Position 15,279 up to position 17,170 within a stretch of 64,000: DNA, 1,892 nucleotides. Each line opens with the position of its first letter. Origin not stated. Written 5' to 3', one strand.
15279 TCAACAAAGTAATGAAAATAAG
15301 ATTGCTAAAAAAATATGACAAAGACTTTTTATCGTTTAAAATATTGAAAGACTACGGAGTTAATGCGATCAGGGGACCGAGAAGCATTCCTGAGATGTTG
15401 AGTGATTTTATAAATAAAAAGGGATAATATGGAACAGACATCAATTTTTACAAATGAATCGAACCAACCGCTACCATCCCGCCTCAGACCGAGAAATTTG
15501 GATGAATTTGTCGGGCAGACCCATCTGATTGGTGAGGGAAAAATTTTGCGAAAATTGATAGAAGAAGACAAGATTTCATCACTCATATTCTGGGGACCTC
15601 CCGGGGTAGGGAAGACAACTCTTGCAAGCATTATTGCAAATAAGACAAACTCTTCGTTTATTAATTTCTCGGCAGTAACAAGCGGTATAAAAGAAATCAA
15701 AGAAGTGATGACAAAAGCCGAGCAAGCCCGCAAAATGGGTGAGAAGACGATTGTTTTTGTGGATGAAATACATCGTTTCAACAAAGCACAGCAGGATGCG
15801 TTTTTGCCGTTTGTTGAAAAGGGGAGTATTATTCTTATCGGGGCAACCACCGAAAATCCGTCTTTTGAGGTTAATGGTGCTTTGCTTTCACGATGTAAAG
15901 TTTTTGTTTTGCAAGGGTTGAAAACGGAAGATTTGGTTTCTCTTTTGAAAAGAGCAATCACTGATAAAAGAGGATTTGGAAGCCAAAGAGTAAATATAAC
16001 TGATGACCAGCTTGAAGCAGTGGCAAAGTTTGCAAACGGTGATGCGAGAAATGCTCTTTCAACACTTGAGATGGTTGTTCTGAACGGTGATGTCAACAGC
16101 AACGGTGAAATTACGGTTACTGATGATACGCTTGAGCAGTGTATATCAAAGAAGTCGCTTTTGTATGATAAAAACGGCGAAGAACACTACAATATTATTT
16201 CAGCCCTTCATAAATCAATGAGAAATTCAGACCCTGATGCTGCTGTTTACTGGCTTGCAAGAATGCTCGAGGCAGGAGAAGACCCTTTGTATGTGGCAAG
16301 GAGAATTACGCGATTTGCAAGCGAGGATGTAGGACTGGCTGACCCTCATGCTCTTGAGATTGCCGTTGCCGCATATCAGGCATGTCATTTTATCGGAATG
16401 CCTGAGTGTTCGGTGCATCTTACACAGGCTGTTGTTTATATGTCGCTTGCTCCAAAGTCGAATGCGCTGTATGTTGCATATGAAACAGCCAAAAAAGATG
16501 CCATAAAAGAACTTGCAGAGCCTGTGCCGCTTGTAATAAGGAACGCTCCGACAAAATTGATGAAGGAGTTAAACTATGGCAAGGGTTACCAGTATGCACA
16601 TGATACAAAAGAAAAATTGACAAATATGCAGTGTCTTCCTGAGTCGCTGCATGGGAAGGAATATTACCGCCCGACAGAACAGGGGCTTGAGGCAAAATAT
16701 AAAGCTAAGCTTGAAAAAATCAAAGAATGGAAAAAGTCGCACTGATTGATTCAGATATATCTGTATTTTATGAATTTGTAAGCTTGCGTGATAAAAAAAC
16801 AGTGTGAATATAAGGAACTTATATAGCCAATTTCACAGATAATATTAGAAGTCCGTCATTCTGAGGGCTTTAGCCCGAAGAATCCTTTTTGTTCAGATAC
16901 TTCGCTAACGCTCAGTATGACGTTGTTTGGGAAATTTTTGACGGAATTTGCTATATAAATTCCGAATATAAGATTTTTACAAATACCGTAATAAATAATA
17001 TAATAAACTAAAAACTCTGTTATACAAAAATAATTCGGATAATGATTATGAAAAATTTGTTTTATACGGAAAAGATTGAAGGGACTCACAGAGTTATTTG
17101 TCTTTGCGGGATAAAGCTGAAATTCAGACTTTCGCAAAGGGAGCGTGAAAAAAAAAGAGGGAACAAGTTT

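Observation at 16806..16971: New 150-bp MITE family: self-palindromic 21-bp TIRs and perfect 8-bp target duplications (second copy 48647-48796)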

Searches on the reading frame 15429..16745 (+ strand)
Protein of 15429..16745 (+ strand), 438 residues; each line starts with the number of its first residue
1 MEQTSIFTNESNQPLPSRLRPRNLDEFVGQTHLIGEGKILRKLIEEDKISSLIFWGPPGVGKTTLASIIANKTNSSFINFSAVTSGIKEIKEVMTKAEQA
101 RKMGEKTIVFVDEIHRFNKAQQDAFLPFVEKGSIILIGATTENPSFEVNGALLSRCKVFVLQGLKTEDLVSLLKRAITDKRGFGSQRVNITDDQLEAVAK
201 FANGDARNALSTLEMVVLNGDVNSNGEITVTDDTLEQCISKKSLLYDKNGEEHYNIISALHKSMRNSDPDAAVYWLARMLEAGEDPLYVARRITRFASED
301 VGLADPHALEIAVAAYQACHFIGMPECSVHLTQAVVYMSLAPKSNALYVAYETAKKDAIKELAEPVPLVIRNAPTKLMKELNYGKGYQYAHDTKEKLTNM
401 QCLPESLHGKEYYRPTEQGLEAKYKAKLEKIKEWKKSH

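Call 10: find_encoding_contigs(protein=window:15429-16745:+, flank=3000, max_places=6)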
Protein window:15429-16745:+ (438 aa): 22 contigs read that carry it; 6 places shown.
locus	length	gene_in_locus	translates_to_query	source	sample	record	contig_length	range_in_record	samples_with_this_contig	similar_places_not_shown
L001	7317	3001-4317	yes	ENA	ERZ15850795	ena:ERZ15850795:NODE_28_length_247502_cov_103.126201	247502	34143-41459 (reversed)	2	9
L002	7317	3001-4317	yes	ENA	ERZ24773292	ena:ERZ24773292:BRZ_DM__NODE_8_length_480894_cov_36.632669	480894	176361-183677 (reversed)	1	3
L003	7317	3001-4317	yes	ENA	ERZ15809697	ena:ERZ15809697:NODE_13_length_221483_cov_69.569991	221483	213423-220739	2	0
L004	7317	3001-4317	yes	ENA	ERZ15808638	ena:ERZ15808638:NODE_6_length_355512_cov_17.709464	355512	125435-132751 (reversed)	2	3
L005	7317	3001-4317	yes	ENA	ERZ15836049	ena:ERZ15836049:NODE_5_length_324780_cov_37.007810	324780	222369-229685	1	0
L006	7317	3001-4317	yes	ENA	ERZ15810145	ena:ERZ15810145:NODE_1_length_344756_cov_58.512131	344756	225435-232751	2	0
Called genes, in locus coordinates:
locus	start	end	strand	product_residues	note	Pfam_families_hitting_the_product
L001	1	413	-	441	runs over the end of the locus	PF01979:Amidohydro_1, PF07969:Amidohydro_3 (weak)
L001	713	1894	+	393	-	PF00155:Aminotran_1_2, PF12897:Asp_aminotransf (faint)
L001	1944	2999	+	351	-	PF04237:YjbR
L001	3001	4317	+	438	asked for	PF05496:RuvB_N, PF20720:nSTAND3 (weak), PF00004:AAA, PF07724:AAA_2 (weak), PF07728:AAA_5 (weak), PF13173:AAA_14 (weak), PF16193:AAA_assoc_2, PF12002:MgsA_C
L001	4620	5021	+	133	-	-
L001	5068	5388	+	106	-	-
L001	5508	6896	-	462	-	-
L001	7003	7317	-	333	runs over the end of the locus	PF04055:Radical_SAM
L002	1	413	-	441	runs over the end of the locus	PF01979:Amidohydro_1, PF07969:Amidohydro_3 (weak)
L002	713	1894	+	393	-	PF00155:Aminotran_1_2, PF12897:Asp_aminotransf (faint)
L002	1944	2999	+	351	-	PF04237:YjbR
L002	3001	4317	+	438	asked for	PF05496:RuvB_N, PF20720:nSTAND3 (weak), PF00004:AAA, PF07724:AAA_2 (weak), PF07728:AAA_5 (weak), PF13173:AAA_14 (weak), PF16193:AAA_assoc_2, PF12002:MgsA_C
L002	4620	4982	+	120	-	-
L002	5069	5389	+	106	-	-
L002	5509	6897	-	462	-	-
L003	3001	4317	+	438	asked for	PF05496:RuvB_N, PF20720:nSTAND3 (weak), PF00004:AAA, PF07724:AAA_2 (weak), PF07728:AAA_5 (weak), PF13173:AAA_14 (weak), PF16193:AAA_assoc_2, PF12002:MgsA_C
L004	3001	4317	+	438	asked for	PF05496:RuvB_N, PF20720:nSTAND3 (weak), PF00004:AAA, PF07724:AAA_2 (weak), PF07728:AAA_5 (weak), PF13173:AAA_14 (weak), PF16193:AAA_assoc_2, PF12002:MgsA_C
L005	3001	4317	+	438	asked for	PF05496:RuvB_N, PF20720:nSTAND3 (weak), PF00004:AAA, PF07724:AAA_2 (weak), PF07728:AAA_5 (weak), PF13173:AAA_14 (weak), PF16193:AAA_assoc_2, PF12002:MgsA_C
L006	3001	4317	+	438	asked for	PF05496:RuvB_N, PF20720:nSTAND3 (weak), PF00004:AAA, PF07724:AAA_2 (weak), PF07728:AAA_5 (weak), PF13173:AAA_14 (weak), PF16193:AAA_assoc_2, PF12002:MgsA_C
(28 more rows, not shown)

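Call 28: find_homologous_proteins(query=window:15429-16745:+, max_evalue=1e-100)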
Query window:15429-16745:+ (438 aa): 8000 proteins with E <= 1e-100 among 8000 candidates; the best 120 are listed.
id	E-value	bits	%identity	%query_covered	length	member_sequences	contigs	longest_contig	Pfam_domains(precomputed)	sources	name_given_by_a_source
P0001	2.0e-288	974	100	100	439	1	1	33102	PF13173.13,PF16193.12,PF07724.21,PF00004.36,PF05496.19,PF07728.21,PF12002.14,PF20720.4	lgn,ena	-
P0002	7.4e-288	972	100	100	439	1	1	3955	PF13173.13,PF16193.12,PF07724.21,PF00004.36,PF05496.19,PF07728.21,PF12002.14,PF20720.4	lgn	-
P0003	3.6e-287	970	99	100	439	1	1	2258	PF13173.13,PF16193.12,PF00004.36,PF05496.19,PF07728.21,PF12002.14,PF20720.4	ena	-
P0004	1.3e-286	968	99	100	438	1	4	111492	PF13173.13,PF16193.12,PF07724.21,PF00004.36,PF05496.19,PF07728.21,PF12002.14,PF20720.4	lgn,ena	-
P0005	1.8e-286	967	99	100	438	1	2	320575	PF13173.13,PF16193.12,PF07724.21,PF00004.36,PF05496.19,PF07728.21,PF12002.14,PF20720.4,PF00931.29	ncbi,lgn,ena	-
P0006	1.8e-286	967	99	100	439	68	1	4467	PF13173.13,PF16193.12,PF07724.21,PF00004.36,PF05496.19,PF07728.21,PF12002.14,PF20720.4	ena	-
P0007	7.4e-283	956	98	100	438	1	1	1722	PF13173.13,PF16193.12,PF07724.21,PF00004.36,PF05496.19,PF07728.21,PF12002.14,PF20720.4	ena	-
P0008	7.5e-283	955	97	100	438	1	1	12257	PF13173.13,PF16193.12,PF07724.21,PF00004.36,PF05496.19,PF07728.21,PF12002.14,PF20720.4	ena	-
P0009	1.3e-281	951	97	100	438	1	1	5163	PF13173.13,PF16193.12,PF07724.21,PF00004.36,PF05496.19,PF07728.21,PF12002.14,PF20720.4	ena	-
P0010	5.6e-268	906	92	100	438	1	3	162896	PF13173.13,PF16193.12,PF12775.14,PF00004.36,PF05496.19,PF07728.21,PF12002.14,PF00931.29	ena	-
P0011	1.3e-267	905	91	100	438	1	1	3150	PF13173.13,PF16193.12,PF07724.21,PF00004.36,PF05496.19,PF07728.21,PF12002.14,PF20720.4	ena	-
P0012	7.8e-267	903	91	100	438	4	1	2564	PF13173.13,PF16193.12,PF00004.36,PF05496.19,PF07728.21,PF12002.14,PF20720.4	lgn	-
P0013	1.2e-266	902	91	100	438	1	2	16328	PF13173.13,PF16193.12,PF07724.21,PF00004.36,PF05496.19,PF07728.21,PF12002.14,PF20720.4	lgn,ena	-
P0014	1.3e-266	902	91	100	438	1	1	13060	PF13173.13,PF16193.12,PF07724.21,PF00004.36,PF05496.19,PF07728.21,PF12002.14,PF20720.4,PF00931.29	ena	-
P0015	1.3e-266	902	91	100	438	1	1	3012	PF13173.13,PF16193.12,PF07724.21,PF00004.36,PF05496.19,PF07728.21,PF12002.14,PF00931.29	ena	-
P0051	8.3e-265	896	91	100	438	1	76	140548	PF13173.13,PF16193.12,PF07724.21,PF00004.36,PF05496.19,PF07728.21,PF12002.14,PF20720.4,PF00931.29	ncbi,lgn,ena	-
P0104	5.1e-263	890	89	100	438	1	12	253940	PF13173.13,PF16193.12,PF07724.21,PF00004.36,PF05496.19,PF07728.21,PF12002.14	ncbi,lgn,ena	-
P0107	6.1e-263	890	90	100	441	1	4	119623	PF13173.13,PF16193.12,PF07724.21,PF00004.36,PF05496.19,PF07728.21,PF12002.14,PF20720.4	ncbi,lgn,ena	-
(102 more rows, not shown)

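Call 29: find_encoding_contigs(protein=P0010, flank=1500, max_places=2)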
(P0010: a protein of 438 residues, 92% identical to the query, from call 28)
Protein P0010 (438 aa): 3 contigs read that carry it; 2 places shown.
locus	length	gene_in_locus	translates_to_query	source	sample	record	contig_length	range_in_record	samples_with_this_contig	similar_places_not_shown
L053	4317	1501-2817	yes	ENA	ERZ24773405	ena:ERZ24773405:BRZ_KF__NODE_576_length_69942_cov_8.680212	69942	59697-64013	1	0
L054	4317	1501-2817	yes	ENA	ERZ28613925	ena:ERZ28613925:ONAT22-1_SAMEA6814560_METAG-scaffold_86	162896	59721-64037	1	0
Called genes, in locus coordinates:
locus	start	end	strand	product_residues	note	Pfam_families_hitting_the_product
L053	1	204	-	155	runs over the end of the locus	PF24838:8xMP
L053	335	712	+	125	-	-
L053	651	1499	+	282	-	PF04237:YjbR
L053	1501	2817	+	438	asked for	PF05496:RuvB_N, PF12775:AAA_7 (faint), PF00931:NB-ARC (weak), PF00004:AAA, PF07728:AAA_5 (faint), PF13173:AAA_14 (weak), PF16193:AAA_assoc_2, PF12002:MgsA_C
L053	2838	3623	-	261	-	-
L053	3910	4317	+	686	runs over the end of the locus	PF01844:HNH, PF13395:HNH_4 (faint), PF14279:HNH_5 (weak)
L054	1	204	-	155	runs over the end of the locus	PF24838:8xMP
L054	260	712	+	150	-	-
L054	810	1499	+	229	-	PF04237:YjbR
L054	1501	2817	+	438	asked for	PF05496:RuvB_N, PF12775:AAA_7 (faint), PF00931:NB-ARC (weak), PF00004:AAA, PF07728:AAA_5 (faint), PF13173:AAA_14 (weak), PF16193:AAA_assoc_2, PF12002:MgsA_C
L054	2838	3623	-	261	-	-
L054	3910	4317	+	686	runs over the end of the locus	PF01844:HNH, PF13395:HNH_4 (faint), PF14279:HNH_5 (weak)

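Call 30: find_encoding_contigs(protein=P0051, flank=1500, max_places=3)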
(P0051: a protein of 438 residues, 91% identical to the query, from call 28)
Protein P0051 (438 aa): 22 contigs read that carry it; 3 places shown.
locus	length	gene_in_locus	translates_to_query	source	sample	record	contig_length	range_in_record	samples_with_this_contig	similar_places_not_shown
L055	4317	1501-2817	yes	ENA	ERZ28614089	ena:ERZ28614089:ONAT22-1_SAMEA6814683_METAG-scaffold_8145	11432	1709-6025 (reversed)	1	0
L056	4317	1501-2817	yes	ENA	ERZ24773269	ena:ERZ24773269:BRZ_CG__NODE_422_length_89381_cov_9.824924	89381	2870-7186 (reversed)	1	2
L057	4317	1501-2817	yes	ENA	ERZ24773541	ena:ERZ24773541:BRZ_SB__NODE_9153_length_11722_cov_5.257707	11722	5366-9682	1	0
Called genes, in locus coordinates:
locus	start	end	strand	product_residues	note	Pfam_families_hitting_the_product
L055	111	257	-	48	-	-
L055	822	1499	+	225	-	PF04237:YjbR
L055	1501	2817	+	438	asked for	PF05496:RuvB_N, PF00931:NB-ARC (weak), PF20720:nSTAND3 (faint), PF00004:AAA, PF07728:AAA_5 (weak), PF13173:AAA_14 (weak), PF16193:AAA_assoc_2, PF12002:MgsA_C, +1 more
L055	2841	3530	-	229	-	PF00072:Response_reg, PF00196:GerE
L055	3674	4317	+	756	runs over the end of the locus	-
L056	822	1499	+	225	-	PF04237:YjbR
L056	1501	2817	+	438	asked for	PF05496:RuvB_N, PF00931:NB-ARC (weak), PF20720:nSTAND3 (faint), PF00004:AAA, PF07728:AAA_5 (weak), PF13173:AAA_14 (weak), PF16193:AAA_assoc_2, PF12002:MgsA_C, +1 more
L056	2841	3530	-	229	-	PF00072:Response_reg, PF00196:GerE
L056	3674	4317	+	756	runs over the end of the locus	-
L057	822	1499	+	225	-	PF04237:YjbR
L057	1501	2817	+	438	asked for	PF05496:RuvB_N, PF00931:NB-ARC (weak), PF20720:nSTAND3 (faint), PF00004:AAA, PF07728:AAA_5 (weak), PF13173:AAA_14 (weak), PF16193:AAA_assoc_2, PF12002:MgsA_C, +1 more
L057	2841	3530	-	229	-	PF00072:Response_reg, PF00196:GerE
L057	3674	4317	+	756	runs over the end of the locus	-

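Call 31: find_encoding_contigs(protein=P0104, flank=1500, max_places=3)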
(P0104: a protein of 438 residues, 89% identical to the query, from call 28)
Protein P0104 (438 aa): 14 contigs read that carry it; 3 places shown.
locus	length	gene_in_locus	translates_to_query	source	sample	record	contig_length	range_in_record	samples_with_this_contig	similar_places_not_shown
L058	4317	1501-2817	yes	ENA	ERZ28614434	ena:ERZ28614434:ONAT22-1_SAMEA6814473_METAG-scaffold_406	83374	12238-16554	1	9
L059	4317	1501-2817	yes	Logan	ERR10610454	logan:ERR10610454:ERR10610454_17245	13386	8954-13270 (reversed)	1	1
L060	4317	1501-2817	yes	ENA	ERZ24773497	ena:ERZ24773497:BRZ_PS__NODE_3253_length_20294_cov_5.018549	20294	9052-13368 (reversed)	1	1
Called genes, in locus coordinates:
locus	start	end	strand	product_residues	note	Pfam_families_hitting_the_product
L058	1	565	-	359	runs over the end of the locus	PF09989:DUF2229, PF06050:HGD-D (weak)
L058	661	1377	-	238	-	-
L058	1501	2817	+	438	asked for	PF05496:RuvB_N, PF00004:AAA, PF07724:AAA_2 (weak), PF07728:AAA_5 (weak), PF13173:AAA_14 (weak), PF16193:AAA_assoc_2, PF12002:MgsA_C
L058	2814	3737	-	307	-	PF00892:EamA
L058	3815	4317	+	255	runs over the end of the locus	PF03807:F420_oxidored (faint), PF02153:PDH_N, PF20463:PDH_C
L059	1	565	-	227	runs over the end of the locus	?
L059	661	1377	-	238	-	-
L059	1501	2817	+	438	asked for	PF05496:RuvB_N, PF00004:AAA, PF07724:AAA_2 (weak), PF07728:AAA_5 (weak), PF13173:AAA_14 (weak), PF16193:AAA_assoc_2, PF12002:MgsA_C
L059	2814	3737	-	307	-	PF00892:EamA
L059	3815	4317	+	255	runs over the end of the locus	PF03807:F420_oxidored (faint), PF02153:PDH_N, PF20463:PDH_C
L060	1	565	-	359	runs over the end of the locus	PF09989:DUF2229, PF06050:HGD-D (weak)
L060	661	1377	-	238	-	-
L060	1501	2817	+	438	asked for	PF05496:RuvB_N, PF00004:AAA, PF07724:AAA_2 (weak), PF07728:AAA_5 (weak), PF13173:AAA_14 (weak), PF16193:AAA_assoc_2, PF12002:MgsA_C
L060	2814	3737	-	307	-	PF00892:EamA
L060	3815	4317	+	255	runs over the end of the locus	PF03807:F420_oxidored (faint), PF02153:PDH_N, PF20463:PDH_C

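Call 32: find_encoding_contigs(protein=P0107, flank=1500, max_places=2)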
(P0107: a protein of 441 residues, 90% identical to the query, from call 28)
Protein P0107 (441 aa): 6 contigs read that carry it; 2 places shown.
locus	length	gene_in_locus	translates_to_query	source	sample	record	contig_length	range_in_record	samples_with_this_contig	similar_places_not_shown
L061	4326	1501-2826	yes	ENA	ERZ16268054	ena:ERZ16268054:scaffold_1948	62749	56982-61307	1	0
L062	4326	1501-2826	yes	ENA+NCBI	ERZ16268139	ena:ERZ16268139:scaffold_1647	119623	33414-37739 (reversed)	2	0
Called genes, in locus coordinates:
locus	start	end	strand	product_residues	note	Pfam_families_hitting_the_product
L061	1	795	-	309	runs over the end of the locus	PF00069:Pkinase (weak)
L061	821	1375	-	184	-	-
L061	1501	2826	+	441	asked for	PF05496:RuvB_N, PF20720:nSTAND3 (faint), PF00004:AAA, PF07724:AAA_2 (weak), PF07728:AAA_5 (weak), PF13173:AAA_14, PF16193:AAA_assoc_2, PF12002:MgsA_C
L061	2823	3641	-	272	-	-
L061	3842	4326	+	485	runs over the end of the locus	PF07690:MFS_1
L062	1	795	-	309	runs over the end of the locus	PF00069:Pkinase (weak)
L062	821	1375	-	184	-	-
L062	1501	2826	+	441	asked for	PF05496:RuvB_N, PF20720:nSTAND3 (faint), PF00004:AAA, PF07724:AAA_2 (weak), PF07728:AAA_5 (weak), PF13173:AAA_14, PF16193:AAA_assoc_2, PF12002:MgsA_C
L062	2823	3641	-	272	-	-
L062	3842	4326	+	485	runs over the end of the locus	PF07690:MFS_1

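Call 42: find_encoding_contigs(protein=window:15429-16745:+, flank=10000, max_places=1)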
Protein window:15429-16745:+ (438 aa): 22 contigs read that carry it; 1 place shown.
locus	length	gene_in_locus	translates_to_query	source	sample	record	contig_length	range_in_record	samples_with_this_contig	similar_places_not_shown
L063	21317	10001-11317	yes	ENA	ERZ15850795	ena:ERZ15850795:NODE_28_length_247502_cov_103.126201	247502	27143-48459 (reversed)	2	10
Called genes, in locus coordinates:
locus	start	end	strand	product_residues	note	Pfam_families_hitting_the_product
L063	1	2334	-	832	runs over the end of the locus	PF03065:Glyco_hydro_57, PF12055:DUF3536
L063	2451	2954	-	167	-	-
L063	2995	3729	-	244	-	PF00092:VWA, PF13519:VWA_2 (weak)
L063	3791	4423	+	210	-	PF00881:Nitroreductase, PF14512:TM1586_NiRdase (faint)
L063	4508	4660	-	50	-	-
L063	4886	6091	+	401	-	PF01501:Glyco_transf_8, PF18404:Glyco_transf_24, PF08484:Methyltransf_14 (faint), PF22674:C2185-like_N (weak)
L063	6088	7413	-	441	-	PF01979:Amidohydro_1, PF07969:Amidohydro_3 (weak)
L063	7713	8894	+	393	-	PF00155:Aminotran_1_2, PF12897:Asp_aminotransf (faint)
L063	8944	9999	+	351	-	PF04237:YjbR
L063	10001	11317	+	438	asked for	PF05496:RuvB_N, PF20720:nSTAND3 (weak), PF00004:AAA, PF07724:AAA_2 (weak), PF07728:AAA_5 (weak), PF13173:AAA_14 (weak), PF16193:AAA_assoc_2, PF12002:MgsA_C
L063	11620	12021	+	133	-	-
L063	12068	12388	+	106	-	-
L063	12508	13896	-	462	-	-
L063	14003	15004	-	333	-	PF04055:Radical_SAM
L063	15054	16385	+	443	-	PF01875:Memo, PF01871:AMMECR1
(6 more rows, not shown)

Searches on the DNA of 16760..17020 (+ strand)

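Call 35: search_dna_similar(query=window:16806-16971:+, collection=plasmids, mode=distant, max_evalue=0.01)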
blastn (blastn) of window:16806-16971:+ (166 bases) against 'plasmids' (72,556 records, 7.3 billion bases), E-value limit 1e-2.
No match.

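Call 36: search_rna_families(source=window, start=16760, end=17020, threshold=evalue, max_evalue=10)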
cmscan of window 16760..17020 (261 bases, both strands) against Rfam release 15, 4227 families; matches with E-value up to 10: 1.
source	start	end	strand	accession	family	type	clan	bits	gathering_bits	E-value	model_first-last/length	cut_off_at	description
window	16792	16985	+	RF04128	MIR8562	Gene; miRNA;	-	19.8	211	0.13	45-198/242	no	MIR8562 microRNA precursor family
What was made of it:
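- On Structured RNA family: The only weak Rfam hit is a miRNA at 19.8 bits against a gathering score of 211 (call 36).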
